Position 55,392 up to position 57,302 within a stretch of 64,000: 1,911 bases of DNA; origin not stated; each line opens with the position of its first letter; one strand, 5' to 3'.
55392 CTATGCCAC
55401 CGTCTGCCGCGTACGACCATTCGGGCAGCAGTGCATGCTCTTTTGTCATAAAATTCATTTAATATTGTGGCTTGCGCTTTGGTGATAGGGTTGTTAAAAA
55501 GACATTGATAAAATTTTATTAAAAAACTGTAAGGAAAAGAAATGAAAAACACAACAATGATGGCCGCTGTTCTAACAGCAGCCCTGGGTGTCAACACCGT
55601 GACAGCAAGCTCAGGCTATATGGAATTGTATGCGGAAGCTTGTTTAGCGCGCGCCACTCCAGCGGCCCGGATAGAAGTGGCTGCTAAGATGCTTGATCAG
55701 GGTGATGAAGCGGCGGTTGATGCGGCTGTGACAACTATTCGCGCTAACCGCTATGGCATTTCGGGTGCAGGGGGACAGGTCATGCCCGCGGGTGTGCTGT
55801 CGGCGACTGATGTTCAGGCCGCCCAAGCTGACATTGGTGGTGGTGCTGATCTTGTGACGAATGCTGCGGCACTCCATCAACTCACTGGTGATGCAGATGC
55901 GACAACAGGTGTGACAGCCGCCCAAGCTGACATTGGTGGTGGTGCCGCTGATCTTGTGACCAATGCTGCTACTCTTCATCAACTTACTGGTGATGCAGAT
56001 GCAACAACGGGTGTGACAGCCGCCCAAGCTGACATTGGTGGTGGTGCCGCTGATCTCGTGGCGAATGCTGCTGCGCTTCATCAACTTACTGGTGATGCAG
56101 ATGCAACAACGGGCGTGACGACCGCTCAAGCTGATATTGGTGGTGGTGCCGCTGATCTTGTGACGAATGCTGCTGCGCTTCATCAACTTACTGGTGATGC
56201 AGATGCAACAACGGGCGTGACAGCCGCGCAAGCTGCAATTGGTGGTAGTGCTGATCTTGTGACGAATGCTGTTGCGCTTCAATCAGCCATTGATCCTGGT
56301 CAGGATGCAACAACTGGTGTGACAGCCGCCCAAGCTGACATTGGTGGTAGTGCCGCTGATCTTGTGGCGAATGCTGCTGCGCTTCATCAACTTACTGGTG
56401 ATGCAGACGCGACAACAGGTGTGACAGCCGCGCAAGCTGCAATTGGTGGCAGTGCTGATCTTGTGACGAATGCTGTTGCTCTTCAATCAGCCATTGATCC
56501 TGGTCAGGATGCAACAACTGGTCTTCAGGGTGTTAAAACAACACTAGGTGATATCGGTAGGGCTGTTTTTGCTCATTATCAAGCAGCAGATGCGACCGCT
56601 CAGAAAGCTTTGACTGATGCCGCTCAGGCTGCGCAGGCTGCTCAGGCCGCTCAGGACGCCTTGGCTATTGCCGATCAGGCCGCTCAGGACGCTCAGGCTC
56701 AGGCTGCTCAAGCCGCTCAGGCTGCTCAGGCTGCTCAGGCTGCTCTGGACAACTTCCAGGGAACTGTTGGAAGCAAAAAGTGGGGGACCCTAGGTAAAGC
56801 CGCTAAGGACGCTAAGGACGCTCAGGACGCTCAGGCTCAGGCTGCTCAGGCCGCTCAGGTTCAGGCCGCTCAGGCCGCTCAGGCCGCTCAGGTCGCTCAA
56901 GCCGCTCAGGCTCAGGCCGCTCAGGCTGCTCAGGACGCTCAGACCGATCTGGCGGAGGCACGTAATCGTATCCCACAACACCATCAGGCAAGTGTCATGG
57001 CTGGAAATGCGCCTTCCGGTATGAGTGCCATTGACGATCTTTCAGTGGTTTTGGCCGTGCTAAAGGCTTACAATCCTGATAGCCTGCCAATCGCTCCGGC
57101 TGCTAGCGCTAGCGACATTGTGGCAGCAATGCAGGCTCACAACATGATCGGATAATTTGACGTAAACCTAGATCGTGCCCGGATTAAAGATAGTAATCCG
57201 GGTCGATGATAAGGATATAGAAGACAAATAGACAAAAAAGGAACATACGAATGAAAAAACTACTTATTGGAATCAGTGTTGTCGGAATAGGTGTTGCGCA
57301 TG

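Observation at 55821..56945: In-frame 102-bp (34-aa) tandem repeats and a 15-bp AQAAQ repeat tract within the 537-aa gene: likely length-variable region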

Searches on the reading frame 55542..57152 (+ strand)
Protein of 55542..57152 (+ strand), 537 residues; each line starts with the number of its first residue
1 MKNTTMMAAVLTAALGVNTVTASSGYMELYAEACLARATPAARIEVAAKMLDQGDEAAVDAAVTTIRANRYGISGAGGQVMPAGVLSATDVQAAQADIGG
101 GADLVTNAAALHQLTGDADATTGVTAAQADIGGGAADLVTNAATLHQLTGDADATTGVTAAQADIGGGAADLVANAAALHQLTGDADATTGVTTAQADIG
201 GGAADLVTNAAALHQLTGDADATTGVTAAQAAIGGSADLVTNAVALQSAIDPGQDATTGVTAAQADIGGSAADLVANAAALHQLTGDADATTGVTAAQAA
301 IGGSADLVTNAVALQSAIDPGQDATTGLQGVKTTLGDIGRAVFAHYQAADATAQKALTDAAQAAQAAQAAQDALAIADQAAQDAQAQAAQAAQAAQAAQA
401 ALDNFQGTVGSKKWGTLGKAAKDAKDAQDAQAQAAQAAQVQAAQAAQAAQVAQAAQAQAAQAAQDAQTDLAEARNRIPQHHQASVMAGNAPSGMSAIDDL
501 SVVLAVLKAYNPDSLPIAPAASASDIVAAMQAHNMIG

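Call 8: search_protein_families(library=pfam, proteins=[window:55542-57152:+], max_evalue=1)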
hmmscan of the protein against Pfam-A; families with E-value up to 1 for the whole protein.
window:55542-57152:+ (537 aa): 0 families

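Call 9: find_homologous_proteins(query=window:55542-57152:+)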
Query window:55542-57152:+: 8000 candidates shared short words with the query, none scored E <= 0.001.

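Call 10: find_encoding_contigs(protein=window:55542-57152:+, flank=10000)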
Protein window:55542-57152:+ (537 aa): no gene with exactly this product is on record in the collection.

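Call 18: find_related_loci(query=window:55542-57152:+, collection=genome_contigs, flank=10000)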
Query window:55542-57152:+ (537 aa) in genome_contigs; peptide patterns used: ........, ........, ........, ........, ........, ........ (x = any residue, [..] = any of these).
511 stretches matched a pattern, but none encodes a relative of the query by tblastn (E <= 1e-3).

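Call 26: search_protein_representatives(protein=window:55542-57152:+)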
Query: 537 residues. Proteins with E-value up to 0.001 (for the whole library): 10; up to 1e-10: 2; up to 1e-30: 1. The best 10 are listed.
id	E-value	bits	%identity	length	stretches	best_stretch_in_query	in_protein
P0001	1.0e-31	127.1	59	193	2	1-76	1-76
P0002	1.4e-13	67.3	38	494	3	85-224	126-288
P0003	1.9e-10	57.0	33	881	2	109-319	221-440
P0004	1.3e-07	47.7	46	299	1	158-295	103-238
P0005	2.3e-07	46.8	30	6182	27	157-238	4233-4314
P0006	4.3e-06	42.6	35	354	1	150-313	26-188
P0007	2.8e-05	40.0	35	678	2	118-307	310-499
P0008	9.7e-05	38.2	28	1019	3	47-232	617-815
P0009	1.3e-04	37.8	34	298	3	230-339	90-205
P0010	2.1e-04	37.1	29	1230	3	104-299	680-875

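Call 35: find_homologous_proteins(query=P0004, max_evalue=0.01)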
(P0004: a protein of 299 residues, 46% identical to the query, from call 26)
Query P0004 (299 aa): 1 proteins with E <= 0.01 among 8000 candidates.
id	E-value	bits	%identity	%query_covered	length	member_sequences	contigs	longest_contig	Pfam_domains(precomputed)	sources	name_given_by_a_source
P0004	2.2e-178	609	100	100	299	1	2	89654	-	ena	-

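Call 36: find_encoding_contigs(protein=P0004, flank=10000)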
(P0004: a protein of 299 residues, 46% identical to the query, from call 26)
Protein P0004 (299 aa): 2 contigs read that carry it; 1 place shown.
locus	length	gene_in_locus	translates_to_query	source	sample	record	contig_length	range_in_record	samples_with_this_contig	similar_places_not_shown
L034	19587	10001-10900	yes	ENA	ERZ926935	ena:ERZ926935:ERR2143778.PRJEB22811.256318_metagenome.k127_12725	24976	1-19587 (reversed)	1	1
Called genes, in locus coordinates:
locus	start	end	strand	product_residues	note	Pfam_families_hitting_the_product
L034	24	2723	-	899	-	PF07517:SecA_DEAD, PF00270:DEAD (weak), PF01043:SecA_PP_bind, PF21090:P-loop_SecA, PF07516:SecA_SW, PF02810:SEC-C (weak)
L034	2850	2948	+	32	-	PF07866:DUF1653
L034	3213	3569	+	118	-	PF02410:RsfS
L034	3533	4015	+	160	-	PF02590:SPOUT_MTase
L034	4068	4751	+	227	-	PF00691:OmpA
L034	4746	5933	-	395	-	PF01633:Choline_kinase, PF01636:APH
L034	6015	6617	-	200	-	PF00578:AhpC-TSA, PF08534:Redoxin, PF10417:1-cysPrx_C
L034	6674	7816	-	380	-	PF00226:DnaJ, PF01556:DnaJ_C, PF00684:DnaJ_CXXCXGXG, PF27439:DnaJ_C_2 (faint)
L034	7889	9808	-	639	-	PF00012:HSP70, PF06723:MreB_Mbl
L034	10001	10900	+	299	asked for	-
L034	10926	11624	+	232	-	-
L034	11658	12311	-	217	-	PF24675:NpmA (weak), PF02390:Methyltransf_4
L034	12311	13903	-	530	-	PF20154:LNT_N (weak), PF00795:CN_hydrolase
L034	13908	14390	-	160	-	PF05198:IF3_N, PF00707:IF3_C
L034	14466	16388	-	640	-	PF02824:TGS, PF07973:tRNA_SAD, PF00587:tRNA-synt_2b, PF03129:HGTP_anticodon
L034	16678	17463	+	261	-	PF00106:adh_short, PF01370:Epimerase (weak), PF08659:KR (faint), PF13561:adh_short_C2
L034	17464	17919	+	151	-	PF00293:NUDIX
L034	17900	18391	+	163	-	PF02870:Methyltransf_1N, PF01035:DNA_binding_1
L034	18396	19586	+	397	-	?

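Call 37: predict_structure(protein=window:55542-57152:+)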
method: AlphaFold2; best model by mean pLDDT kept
length: 537 residues; sequences in the alignment: 1
mean_pLDDT: 54.0   pTM: 0.32
mean pLDDT of the five models: 54.0, 50.7, 48.9, 47.7, 47.0
residues with pLDDT >= 90: 0; 70-90: 112; 50-70: 137; < 50: 288
segments of 3 or more residues with pLDDT < 50: 1-6, 16-20, 22-34, 36-38, 53-56, 66-92, 94-99, 103-105, 111-114, 129-134, 136-139, 145-147, 163-173, 179-182, 197-207, 213-216, 231-257, 259-275, 277-284, 287-291, 299-325, 485-537
pLDDT, mean of each block of 10 residues (from residue 1): 47 50 42 48 52 48 47 30 37 47 50 48 51 49 50 51 47 48 50 49 49 50 50 43 44 44 45 48 47 48 42 42 47 54 64 75 81 85 82 78 71 65 79 80 82 82 80 66 47 40 45 40 41 36
secondary structure, 60 per line:
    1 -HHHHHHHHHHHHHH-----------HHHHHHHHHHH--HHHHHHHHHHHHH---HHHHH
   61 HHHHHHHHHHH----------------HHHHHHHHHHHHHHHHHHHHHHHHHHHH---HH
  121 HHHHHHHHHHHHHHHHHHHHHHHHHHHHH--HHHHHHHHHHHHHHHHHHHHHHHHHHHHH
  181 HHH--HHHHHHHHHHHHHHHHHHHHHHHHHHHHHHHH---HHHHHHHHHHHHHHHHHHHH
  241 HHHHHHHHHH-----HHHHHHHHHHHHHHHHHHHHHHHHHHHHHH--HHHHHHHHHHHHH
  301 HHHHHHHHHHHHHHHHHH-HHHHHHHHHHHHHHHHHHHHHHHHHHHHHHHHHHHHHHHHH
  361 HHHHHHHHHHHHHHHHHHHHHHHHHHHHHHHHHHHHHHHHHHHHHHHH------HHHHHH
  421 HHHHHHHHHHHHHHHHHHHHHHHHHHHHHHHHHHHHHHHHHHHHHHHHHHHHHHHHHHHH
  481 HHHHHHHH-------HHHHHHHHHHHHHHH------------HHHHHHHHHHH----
elements in order: H2-15 H27-37 H40-52 H56-71 H88-115 H119-149 H152-183 H186-217 H221-250 H256-285 H288-318 H320-408 H415-488 H496-510 H523-533

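Call 41: search_solved_structures(query=window:55542-57152:+, max_evalue=1)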
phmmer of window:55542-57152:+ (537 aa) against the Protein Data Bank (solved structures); distinct sequences matched with E-value up to 1: 0.

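Call 42: search_protein_families(library=phrogs, proteins=[window:55542-57152:+, P0004], max_evalue=0.1)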
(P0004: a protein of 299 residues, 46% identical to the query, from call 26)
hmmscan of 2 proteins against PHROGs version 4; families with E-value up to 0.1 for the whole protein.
window:55542-57152:+ (537 aa): 1 family
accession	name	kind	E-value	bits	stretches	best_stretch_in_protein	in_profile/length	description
phrog_1499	-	unknown function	0.099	12.9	0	351-514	202-373/427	-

P0004 (299 aa): 0 families

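Call 43: search_protein_families(library=pfam, proteins=[P0004, L034:10926-11621:+], max_evalue=0.1)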
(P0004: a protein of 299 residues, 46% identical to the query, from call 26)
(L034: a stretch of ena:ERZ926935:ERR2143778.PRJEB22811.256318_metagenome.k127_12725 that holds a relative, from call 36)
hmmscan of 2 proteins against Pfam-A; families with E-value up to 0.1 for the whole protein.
P0004 (299 aa): 0 families

L034:10926-11621:+ (232 aa): 0 families

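Call 44: find_related_loci(query=window:55542-57152:+, collection=metagenome_contigs, flank=10000)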
Query window:55542-57152:+ (537 aa) in metagenome_contigs; peptide patterns used: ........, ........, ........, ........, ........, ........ (x = any residue, [..] = any of these).
600 stretches matched a pattern, but none encodes a relative of the query by tblastn (E <= 1e-3).

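Call 46: find_related_loci(query=P0004, collection=metagenome_contigs, flank=6000)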
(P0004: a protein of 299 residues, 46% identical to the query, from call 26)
Query P0004 (299 aa) in metagenome_contigs; peptide patterns used: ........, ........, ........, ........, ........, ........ (x = any residue, [..] = any of these).
407 stretches matched a pattern, but none encodes a relative of the query by tblastn (E <= 1e-3).

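Call 66: search_dna_similar(query=window:55542-57152:+, collection=plasmids, mode=protein, max_rows=10)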
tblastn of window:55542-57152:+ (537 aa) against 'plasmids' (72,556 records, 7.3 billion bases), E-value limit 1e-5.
No match.

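Call 67: search_dna_similar(query=window:55542-57152:+, collection=phages, mode=protein, max_rows=10)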
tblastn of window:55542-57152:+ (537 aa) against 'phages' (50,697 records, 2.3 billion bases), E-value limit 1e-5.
No match.

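Call 73: search_solved_structures(query=P0004, max_evalue=1)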
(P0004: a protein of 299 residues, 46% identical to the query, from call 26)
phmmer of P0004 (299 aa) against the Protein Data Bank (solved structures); distinct sequences matched with E-value up to 1: 0.

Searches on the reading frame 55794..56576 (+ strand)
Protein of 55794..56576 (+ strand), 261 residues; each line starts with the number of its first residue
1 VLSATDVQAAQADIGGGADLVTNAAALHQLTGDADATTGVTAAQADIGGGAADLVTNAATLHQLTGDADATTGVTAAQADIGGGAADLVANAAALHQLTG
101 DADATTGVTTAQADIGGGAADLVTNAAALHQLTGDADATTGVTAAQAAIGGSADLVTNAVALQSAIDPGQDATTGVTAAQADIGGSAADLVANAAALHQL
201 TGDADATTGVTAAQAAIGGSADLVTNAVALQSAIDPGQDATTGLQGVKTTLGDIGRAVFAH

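Call 65: predict_structure(alignment_id=A4)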
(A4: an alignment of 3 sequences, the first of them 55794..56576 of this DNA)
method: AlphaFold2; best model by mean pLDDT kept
length: 261 residues; sequences in the alignment: 3
mean_pLDDT: 39.7   pTM: 0.17
mean pLDDT of the five models: 39.7, 38.7, 38.0, 37.2, 35.4
residues with pLDDT >= 90: 0; 70-90: 0; 50-70: 6; < 50: 255
segments of 3 or more residues with pLDDT < 50: 1-235, 240-247, 253-261
pLDDT, mean of each block of 10 residues (from residue 1): 39 39 39 37 35 41 39 38 37 37 41 37 40 40 41 38 40 40 40 39 37 37 43 46 50 44 37
secondary structure, 60 per line:
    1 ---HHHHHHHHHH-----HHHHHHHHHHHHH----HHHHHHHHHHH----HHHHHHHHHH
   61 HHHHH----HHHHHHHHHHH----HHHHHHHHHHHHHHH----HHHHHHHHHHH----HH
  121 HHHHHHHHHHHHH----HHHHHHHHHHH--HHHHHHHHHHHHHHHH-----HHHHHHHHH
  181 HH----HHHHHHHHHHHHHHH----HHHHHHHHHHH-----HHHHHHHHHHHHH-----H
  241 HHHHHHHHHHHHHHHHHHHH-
elements in order: H4-13 H19-31 H36-46 H51-65 H70-80 H85-99 H104-114 H119-133 H138-148 H151-166 H172-182 H187-201 H206-216 H222-234 H240-260

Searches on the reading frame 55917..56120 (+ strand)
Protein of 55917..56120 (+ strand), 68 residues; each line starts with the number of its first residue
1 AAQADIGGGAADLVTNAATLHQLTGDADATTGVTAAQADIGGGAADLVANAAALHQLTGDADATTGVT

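Call 34: find_homologous_proteins(query=A3, max_evalue=0.01)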
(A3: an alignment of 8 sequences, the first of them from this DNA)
Query A3 (8 sequences): 8000 candidates shared short words with the query, none scored E <= 0.01.

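Call 72: search_solved_structures(query=A3, max_evalue=10)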
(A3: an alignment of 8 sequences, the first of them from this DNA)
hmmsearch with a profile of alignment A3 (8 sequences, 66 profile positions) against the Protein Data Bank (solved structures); distinct sequences matched with E-value up to 10: 5.
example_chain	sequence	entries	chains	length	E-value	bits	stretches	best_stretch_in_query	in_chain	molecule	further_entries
3zci_A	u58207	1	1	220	0.025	17.8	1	3-23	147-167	CAG PATHOGENICITY ISLAND PROTEIN (CAG18)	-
3zcj_A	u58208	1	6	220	0.22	14.8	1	3-23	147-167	CAGL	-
4cii_A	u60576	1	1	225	0.24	14.6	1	3-23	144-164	CAG PATHOGENICITY ISLAND PROTEIN (CAG18)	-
4x5u_A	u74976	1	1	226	0.24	14.6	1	3-23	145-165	Cag pathogenicity island protein (Cag18)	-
4yvm_A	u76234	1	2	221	0.25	14.6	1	3-23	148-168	Cag pathogenicity island protein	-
